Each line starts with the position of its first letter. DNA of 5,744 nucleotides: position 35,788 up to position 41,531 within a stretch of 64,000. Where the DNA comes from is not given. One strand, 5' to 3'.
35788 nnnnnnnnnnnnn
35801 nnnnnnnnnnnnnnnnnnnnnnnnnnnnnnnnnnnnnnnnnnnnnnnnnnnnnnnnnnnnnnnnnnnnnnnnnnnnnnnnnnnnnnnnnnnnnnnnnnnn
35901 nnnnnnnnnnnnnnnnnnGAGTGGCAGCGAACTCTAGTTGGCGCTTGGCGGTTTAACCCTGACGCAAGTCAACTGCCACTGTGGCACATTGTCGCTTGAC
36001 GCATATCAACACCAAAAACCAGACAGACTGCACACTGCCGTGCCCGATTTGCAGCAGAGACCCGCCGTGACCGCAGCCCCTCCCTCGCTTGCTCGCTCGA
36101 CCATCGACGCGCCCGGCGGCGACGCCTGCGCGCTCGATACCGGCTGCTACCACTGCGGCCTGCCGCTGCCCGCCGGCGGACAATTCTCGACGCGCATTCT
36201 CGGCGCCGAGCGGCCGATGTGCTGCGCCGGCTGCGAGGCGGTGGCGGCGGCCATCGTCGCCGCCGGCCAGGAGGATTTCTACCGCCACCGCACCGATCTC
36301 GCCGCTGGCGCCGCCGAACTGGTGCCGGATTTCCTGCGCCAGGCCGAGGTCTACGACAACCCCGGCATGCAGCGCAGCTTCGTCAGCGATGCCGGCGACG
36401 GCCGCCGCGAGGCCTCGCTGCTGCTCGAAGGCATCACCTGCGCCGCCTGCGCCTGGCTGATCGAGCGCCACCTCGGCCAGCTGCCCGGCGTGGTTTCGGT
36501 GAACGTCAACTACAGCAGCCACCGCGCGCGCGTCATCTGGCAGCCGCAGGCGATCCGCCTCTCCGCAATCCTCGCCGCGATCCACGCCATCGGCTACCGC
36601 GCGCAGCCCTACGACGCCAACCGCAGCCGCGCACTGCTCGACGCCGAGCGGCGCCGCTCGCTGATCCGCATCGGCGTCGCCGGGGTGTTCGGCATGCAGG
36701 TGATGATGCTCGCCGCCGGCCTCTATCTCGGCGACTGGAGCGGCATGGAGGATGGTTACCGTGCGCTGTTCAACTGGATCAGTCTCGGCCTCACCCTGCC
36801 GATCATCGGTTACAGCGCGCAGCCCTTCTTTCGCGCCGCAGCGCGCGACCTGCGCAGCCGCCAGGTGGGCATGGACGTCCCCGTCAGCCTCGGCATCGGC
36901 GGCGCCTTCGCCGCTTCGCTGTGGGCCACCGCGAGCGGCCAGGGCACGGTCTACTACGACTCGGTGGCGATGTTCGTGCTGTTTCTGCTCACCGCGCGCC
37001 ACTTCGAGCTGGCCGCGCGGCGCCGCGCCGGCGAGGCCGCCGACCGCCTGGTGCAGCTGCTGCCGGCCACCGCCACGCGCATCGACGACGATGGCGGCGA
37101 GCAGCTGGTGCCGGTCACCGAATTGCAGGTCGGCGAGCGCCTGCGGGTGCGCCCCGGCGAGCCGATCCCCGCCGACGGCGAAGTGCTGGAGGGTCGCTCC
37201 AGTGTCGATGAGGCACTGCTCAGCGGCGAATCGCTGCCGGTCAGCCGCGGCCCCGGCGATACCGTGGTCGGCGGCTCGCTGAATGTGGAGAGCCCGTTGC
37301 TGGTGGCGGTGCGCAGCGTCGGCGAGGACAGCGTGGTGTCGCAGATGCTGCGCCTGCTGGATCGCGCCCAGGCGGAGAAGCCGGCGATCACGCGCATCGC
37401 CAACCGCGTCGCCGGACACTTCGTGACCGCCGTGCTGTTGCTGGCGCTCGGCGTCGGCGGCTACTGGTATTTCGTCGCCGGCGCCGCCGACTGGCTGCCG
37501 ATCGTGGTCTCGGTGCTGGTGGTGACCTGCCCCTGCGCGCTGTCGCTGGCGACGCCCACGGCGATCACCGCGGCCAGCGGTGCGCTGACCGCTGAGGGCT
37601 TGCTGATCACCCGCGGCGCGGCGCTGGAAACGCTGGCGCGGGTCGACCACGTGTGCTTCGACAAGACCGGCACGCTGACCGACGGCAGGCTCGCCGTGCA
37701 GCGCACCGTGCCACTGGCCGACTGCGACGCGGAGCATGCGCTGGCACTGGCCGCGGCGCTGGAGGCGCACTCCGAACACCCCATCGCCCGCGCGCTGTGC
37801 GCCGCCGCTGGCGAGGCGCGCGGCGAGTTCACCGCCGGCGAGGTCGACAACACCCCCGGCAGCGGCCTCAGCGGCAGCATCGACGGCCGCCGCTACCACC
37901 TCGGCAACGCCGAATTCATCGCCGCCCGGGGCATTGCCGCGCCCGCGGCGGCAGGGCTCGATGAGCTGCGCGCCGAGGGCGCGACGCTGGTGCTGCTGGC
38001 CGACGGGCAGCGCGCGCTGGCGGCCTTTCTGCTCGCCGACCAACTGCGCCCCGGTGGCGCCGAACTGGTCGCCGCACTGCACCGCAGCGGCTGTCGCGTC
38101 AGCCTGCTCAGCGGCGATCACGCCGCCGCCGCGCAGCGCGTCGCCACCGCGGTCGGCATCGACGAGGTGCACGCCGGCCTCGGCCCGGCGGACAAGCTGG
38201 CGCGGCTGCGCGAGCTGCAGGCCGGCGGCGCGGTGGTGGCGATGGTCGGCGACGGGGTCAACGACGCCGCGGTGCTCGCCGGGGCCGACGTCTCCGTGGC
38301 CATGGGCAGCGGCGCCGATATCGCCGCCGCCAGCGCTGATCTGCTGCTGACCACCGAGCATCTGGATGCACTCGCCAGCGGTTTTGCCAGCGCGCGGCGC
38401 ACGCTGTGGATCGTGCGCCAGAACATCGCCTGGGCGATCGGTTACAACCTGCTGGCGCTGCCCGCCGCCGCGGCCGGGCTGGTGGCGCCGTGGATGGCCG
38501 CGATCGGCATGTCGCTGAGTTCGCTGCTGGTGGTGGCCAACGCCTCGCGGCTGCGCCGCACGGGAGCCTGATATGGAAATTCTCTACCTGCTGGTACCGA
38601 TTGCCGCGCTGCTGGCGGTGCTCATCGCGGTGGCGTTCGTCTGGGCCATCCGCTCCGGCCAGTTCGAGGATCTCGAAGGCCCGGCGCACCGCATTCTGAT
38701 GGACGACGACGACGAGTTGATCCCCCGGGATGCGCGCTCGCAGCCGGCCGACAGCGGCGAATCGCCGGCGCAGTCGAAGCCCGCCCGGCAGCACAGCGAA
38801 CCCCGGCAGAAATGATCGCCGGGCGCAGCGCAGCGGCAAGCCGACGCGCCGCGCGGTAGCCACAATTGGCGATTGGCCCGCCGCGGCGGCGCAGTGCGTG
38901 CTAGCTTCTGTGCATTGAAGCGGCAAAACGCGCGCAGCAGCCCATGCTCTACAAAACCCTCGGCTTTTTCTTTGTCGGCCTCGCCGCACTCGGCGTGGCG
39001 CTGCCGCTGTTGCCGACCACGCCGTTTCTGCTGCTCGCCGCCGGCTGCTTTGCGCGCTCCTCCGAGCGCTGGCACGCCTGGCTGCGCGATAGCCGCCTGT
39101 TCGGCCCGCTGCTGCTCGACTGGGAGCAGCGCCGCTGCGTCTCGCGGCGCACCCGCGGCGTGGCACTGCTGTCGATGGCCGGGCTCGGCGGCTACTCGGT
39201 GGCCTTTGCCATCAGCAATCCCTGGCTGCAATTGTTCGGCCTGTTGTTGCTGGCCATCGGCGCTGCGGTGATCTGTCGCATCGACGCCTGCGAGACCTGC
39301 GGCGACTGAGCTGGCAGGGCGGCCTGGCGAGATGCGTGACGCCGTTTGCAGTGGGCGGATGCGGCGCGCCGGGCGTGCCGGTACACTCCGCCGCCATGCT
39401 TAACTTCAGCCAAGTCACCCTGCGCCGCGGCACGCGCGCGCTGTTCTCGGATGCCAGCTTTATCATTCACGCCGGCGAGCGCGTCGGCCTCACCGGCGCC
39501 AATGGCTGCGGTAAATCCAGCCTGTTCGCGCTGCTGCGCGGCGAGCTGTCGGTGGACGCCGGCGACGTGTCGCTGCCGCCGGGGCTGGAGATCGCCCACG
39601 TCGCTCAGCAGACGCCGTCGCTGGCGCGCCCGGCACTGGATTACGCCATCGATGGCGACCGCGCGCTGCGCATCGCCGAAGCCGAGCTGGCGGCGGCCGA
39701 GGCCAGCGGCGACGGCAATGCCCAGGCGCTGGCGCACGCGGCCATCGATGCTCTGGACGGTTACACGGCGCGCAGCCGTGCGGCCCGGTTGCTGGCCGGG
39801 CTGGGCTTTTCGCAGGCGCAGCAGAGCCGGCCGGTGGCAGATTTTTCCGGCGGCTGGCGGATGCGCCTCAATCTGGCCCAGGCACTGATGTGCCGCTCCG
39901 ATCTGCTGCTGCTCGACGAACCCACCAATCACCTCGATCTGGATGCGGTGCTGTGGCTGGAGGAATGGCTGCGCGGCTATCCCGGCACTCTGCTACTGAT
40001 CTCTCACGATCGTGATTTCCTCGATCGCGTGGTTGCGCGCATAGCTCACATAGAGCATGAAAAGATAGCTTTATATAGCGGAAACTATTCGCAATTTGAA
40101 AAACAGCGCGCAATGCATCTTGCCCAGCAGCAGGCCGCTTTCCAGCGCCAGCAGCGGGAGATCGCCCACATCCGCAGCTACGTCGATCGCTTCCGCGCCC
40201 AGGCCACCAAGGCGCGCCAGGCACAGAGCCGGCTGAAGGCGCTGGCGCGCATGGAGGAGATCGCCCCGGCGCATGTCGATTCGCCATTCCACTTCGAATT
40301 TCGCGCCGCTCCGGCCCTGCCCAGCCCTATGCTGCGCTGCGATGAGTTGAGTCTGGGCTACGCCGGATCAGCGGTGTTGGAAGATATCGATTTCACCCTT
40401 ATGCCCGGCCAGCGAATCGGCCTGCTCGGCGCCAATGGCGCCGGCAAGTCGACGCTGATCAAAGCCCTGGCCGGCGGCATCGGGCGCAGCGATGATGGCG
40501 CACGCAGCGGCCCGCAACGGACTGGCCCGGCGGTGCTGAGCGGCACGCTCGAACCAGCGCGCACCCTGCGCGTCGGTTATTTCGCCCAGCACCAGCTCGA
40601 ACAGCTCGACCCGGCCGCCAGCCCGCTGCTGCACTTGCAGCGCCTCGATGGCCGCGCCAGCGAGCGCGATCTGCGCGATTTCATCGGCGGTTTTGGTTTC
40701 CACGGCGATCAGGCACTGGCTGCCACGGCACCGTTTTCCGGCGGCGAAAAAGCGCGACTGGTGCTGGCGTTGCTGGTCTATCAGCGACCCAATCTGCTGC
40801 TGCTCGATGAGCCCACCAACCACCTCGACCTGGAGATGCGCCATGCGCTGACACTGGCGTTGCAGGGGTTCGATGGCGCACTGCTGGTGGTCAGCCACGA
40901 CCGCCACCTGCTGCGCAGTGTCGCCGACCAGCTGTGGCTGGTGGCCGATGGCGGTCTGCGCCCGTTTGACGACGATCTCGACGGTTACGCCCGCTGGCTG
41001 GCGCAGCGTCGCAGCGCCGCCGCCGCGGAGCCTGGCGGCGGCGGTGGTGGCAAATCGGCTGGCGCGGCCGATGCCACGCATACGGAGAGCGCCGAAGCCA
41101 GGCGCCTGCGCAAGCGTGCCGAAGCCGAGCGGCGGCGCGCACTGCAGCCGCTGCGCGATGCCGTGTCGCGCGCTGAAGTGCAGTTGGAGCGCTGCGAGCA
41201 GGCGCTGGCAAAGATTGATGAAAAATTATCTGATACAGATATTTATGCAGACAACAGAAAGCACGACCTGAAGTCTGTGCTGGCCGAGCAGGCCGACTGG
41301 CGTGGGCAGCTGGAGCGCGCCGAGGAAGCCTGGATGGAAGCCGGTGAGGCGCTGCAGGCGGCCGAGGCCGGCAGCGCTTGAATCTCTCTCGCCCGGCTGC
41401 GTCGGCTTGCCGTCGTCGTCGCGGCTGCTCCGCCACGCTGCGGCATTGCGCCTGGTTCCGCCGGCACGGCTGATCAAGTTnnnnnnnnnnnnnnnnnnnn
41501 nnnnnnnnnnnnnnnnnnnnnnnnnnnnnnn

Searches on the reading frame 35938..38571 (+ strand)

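Call 33: search_protein_families(library=pfam, proteins=[window:35938-38571:+], max_evalue=0.00001)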
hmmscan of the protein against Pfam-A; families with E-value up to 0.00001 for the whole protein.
window:35938-38571:+ (877 aa): 4 families
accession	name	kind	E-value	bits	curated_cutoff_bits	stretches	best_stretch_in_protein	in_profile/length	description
PF00122.25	E1-E2_ATPase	-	1.2e-47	162.3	28.1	1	374-550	2-178/181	E1-E2 ATPase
PF00702.32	Hydrolase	-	1.5e-31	110.7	26.4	1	569-784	1-191/191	haloacid dehalogenase-like hydrolase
PF12156.14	ATPase-cat_bd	-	3.8e-24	85.7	27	1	70-151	2-84/86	Putative metal-binding domain of cation transport ATPase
PF00403.32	HMA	-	3e-13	50.4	24.8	1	163-220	4-61/62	Heavy-metal-associated domain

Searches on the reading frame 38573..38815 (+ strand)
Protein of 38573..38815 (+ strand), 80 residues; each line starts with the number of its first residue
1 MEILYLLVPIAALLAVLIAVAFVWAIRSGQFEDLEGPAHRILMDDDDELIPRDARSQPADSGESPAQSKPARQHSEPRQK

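Call 33: search_protein_families(library=pfam, proteins=[window:38573-38815:+], max_evalue=0.00001)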
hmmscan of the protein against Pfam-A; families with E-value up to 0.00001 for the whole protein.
window:38573-38815:+ (80 aa): 1 family
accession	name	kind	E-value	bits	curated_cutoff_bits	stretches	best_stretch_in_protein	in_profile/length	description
PF03597.20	FixS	-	2.7e-22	78.7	23.1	1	2-45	1-44/44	Cytochrome oxidase maturation protein cbb3-type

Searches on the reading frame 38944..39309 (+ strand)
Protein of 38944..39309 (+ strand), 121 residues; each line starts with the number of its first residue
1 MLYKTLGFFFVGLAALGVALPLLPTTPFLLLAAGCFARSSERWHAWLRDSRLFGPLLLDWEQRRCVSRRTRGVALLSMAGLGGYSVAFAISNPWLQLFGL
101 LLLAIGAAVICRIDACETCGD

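Call 33: search_protein_families(library=pfam, proteins=[window:38944-39309:+], max_evalue=0.00001)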
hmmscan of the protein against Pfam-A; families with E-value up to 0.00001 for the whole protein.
window:38944-39309:+ (121 aa): 1 family
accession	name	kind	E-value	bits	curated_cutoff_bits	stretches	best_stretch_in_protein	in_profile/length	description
PF04304.18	DUF454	-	2.8e-34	118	35.1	1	2-113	3-113/115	Protein of unknown function (DUF454)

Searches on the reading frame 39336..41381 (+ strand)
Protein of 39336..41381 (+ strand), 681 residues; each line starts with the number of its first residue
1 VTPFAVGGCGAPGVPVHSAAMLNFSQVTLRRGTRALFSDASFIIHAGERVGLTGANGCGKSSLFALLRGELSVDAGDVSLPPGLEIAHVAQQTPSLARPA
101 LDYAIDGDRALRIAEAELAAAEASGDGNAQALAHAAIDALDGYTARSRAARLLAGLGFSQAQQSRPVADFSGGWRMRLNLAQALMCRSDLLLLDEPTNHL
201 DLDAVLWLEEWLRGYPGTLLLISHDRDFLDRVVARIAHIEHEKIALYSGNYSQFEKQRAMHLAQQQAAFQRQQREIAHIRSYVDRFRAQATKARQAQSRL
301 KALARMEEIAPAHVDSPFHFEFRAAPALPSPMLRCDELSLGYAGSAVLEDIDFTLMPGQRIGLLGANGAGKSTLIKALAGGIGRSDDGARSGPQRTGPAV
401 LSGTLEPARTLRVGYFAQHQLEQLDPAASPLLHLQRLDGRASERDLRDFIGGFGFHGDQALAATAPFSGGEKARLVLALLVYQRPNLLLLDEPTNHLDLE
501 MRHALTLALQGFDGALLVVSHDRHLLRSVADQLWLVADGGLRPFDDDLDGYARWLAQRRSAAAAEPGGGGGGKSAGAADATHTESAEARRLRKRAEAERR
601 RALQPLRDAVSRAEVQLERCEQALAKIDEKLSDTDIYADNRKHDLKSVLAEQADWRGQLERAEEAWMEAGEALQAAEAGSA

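Call 33: search_protein_families(library=pfam, proteins=[window:39336-41381:+], max_evalue=0.00001)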
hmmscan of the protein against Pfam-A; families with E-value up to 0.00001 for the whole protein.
window:39336-41381:+ (681 aa): 5 families
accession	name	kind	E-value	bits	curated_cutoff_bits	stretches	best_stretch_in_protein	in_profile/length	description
PF00005.33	ABC_tran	-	2.7e-46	158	25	2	38-198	2-137/137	ABC transporter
PF12848.13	ABC_tran_Xtn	-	5.9e-27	94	25.9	1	237-319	1-84/85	ABC transporter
PF13304.12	AAA_21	-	6.9e-12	46.5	27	0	362-399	3-47/304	AAA domain, putative AbiEii toxin, Type IV TA system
PF02463.25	SMC_N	-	7.9e-09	35.7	40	0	467-532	137-207/220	RecF/RecN/SMC N terminal domain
PF13555.12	AAA_29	-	2e-06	27.9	27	0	361-378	25-42/61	P-loop containing region of AAA domain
